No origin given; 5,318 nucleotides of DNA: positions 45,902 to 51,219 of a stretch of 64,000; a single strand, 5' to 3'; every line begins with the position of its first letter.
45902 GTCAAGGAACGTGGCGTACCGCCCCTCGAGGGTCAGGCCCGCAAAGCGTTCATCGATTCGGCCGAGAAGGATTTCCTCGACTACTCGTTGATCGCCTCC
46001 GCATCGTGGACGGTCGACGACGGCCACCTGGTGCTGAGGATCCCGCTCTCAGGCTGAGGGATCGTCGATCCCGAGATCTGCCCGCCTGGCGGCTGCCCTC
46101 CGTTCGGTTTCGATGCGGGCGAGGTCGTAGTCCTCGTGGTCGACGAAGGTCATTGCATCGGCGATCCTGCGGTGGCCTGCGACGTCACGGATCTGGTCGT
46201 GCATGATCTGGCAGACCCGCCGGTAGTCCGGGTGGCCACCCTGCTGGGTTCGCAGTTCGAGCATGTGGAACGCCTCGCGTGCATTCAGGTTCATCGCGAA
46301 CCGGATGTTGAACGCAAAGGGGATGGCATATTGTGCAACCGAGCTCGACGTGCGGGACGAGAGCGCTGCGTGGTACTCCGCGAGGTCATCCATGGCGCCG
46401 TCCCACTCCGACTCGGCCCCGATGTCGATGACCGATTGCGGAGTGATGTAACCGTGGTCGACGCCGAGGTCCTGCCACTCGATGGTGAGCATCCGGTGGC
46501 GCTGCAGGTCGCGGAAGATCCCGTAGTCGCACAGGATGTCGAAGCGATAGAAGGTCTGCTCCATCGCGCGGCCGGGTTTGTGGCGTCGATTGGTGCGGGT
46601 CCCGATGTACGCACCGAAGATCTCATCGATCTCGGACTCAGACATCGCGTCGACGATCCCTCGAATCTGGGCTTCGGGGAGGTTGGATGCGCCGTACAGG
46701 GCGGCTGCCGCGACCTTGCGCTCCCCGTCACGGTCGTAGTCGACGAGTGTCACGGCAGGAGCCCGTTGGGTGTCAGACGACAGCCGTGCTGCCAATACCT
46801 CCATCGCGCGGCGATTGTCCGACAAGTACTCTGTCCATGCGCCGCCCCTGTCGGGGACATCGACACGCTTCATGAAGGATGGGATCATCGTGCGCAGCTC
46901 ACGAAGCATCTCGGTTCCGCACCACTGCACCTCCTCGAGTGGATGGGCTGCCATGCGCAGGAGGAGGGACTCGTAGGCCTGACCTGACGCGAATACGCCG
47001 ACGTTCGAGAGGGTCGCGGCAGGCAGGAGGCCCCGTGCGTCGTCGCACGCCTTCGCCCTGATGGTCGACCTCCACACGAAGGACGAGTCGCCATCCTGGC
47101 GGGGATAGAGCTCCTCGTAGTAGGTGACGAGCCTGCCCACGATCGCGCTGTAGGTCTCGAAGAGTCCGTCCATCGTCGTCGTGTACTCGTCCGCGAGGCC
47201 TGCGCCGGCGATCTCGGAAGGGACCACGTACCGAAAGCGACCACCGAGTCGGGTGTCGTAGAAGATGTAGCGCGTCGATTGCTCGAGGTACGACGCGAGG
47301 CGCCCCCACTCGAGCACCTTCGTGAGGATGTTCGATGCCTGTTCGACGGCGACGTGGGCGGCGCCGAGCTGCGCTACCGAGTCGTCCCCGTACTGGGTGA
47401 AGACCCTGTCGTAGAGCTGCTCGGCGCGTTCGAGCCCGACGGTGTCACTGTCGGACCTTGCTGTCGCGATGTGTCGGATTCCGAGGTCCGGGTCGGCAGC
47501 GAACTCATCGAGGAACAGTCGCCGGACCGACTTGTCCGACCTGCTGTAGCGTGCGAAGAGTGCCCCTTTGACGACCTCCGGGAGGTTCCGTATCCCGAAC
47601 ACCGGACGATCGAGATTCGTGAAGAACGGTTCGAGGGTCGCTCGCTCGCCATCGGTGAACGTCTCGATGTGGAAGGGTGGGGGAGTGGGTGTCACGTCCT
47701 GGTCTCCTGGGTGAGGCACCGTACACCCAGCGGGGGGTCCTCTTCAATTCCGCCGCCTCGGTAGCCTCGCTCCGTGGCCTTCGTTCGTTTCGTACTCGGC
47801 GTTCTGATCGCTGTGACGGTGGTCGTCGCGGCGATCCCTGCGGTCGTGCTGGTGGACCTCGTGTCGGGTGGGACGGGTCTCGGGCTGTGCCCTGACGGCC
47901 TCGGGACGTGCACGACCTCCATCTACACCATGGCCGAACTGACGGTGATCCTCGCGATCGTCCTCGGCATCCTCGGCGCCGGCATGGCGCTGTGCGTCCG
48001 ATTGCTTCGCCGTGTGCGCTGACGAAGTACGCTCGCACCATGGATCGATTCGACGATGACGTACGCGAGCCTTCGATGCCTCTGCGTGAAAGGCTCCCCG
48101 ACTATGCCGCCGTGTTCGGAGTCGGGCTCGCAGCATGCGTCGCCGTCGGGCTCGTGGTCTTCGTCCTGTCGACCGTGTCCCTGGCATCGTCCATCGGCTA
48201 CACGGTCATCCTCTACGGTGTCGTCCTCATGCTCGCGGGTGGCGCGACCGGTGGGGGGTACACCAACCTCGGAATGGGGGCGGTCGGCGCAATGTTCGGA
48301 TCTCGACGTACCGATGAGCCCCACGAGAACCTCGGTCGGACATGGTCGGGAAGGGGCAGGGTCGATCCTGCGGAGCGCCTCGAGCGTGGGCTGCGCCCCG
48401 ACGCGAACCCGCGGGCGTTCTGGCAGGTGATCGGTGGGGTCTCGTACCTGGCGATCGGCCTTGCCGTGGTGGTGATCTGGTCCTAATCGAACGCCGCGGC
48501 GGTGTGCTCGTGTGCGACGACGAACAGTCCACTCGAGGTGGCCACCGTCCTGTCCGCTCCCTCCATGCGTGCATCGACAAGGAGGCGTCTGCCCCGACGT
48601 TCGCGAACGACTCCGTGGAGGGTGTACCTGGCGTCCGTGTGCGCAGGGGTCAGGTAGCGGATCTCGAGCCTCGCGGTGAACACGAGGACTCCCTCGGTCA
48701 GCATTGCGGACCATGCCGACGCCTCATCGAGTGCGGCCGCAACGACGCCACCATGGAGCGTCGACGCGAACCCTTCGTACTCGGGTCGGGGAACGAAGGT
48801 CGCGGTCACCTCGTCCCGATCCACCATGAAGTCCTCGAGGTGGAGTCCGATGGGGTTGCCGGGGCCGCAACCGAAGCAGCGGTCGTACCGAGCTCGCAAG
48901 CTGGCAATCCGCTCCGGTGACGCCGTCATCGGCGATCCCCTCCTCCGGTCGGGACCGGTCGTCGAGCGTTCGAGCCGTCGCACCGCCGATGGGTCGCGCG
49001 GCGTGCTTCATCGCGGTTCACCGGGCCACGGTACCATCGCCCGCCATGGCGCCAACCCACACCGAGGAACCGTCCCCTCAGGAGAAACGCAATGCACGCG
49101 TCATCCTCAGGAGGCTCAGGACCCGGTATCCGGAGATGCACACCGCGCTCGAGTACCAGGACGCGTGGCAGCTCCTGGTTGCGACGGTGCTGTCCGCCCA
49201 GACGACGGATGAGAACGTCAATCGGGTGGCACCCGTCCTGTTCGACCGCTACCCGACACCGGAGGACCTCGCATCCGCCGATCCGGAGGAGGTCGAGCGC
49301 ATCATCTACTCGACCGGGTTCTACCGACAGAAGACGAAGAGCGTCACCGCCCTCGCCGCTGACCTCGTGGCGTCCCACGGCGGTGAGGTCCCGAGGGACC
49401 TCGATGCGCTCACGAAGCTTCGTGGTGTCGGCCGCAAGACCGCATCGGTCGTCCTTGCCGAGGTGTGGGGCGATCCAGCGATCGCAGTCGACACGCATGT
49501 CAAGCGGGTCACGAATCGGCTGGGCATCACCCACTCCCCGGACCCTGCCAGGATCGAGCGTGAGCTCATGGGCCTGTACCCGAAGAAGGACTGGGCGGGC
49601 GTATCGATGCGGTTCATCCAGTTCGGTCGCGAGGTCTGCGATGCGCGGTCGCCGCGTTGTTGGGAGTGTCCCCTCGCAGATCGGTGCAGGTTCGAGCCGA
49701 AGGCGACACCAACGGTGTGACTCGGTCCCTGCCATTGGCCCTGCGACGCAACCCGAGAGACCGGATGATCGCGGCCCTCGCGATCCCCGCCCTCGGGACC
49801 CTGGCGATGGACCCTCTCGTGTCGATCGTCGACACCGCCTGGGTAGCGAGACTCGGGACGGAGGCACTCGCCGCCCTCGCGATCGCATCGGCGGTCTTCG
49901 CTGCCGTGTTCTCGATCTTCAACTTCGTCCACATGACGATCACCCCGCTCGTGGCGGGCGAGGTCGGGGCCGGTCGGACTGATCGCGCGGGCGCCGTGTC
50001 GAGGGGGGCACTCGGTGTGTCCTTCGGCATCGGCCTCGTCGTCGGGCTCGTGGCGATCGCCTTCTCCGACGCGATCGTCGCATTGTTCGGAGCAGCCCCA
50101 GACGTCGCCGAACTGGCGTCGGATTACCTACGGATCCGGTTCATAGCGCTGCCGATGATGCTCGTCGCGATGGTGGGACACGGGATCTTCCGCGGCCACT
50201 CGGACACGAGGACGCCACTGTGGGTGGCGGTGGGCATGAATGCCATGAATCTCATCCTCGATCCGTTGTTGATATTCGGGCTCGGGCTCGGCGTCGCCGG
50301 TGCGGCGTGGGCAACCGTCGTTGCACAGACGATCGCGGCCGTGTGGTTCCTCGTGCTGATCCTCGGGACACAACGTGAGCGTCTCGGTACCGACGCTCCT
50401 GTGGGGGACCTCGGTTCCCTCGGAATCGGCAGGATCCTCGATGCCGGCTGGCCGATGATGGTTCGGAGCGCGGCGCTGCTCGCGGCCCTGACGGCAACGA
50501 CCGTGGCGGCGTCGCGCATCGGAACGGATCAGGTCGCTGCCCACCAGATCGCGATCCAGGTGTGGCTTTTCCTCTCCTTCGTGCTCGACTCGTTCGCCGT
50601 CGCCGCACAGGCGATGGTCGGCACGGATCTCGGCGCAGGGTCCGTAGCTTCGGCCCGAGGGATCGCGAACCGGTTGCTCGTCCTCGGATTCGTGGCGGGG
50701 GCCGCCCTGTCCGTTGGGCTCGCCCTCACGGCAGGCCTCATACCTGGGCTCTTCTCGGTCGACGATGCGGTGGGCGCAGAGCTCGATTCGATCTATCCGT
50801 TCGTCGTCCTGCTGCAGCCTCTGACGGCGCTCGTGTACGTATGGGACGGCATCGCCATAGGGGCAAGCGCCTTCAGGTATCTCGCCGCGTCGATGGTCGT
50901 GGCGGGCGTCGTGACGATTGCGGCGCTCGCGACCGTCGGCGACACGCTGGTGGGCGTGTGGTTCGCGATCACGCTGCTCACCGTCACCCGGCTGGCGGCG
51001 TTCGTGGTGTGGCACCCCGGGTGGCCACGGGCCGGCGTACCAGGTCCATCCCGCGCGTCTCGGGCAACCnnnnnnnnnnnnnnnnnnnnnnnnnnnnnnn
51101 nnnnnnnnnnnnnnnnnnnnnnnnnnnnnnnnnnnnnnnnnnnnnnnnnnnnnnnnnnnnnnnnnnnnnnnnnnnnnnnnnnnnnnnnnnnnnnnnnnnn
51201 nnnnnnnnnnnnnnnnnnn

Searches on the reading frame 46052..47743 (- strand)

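Call 32: search_protein_families(library=pfam, proteins=[window:46052-47743:-], max_evalue=0.001)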
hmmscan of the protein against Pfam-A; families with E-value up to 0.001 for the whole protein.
window:46052-47743:- (564 aa): 1 family
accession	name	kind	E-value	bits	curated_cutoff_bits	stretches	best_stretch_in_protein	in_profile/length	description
PF02511.20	Thy1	-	3.7e-38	131.7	24.8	2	332-522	1-189/191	Thymidylate synthase complementing protein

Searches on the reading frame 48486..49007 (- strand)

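Call 24: search_protein_families(library=pfam, proteins=[window:48486-49007:-], max_evalue=0.01)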
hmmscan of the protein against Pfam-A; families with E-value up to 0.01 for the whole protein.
window:48486-49007:- (174 aa): 2 families
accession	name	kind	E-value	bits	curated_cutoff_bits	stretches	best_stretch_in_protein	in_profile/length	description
PF03061.28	4HBT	-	3.2e-09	37.4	20.6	1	83-155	3-77/79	Thioesterase superfamily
PF13279.12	4HBT_2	-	0.0066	17.3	25.5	1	99-168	36-109/122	Thioesterase-like superfamily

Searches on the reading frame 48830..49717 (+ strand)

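Call 24: search_protein_families(library=pfam, proteins=[window:48830-49717:+], max_evalue=0.01)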
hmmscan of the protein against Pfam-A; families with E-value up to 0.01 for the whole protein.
window:48830-49717:+ (296 aa): 4 families
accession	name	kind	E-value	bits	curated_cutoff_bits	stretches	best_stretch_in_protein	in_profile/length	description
PF00730.31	HhH-GPD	-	5.3e-28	97.9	26.2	1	117-251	1-107/108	HhH-GPD superfamily base excision DNA repair protein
PF00633.29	HHH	-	2.4e-06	27.5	24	1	182-210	1-29/30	Helix-hairpin-helix motif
PF10576.14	EndIII_4Fe-2S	-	8.2e-06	26.4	20.5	1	270-286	1-17/17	Iron-sulfur binding domain of endonuclease III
PF14520.12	HHH_5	-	0.0003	21.6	27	0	182-206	32-49/57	Helix-hairpin-helix domain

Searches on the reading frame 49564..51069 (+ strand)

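Call 25: search_protein_families(library=pfam, proteins=[window:49564-51069:+], max_evalue=0.001)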
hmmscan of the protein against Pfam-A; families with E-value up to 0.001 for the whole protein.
window:49564-51069:+ (502 aa): 1 family
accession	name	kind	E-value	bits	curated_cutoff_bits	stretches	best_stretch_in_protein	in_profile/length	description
PF01554.23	MatE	-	2e-41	141.8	24.9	2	75-235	1-161/161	MatE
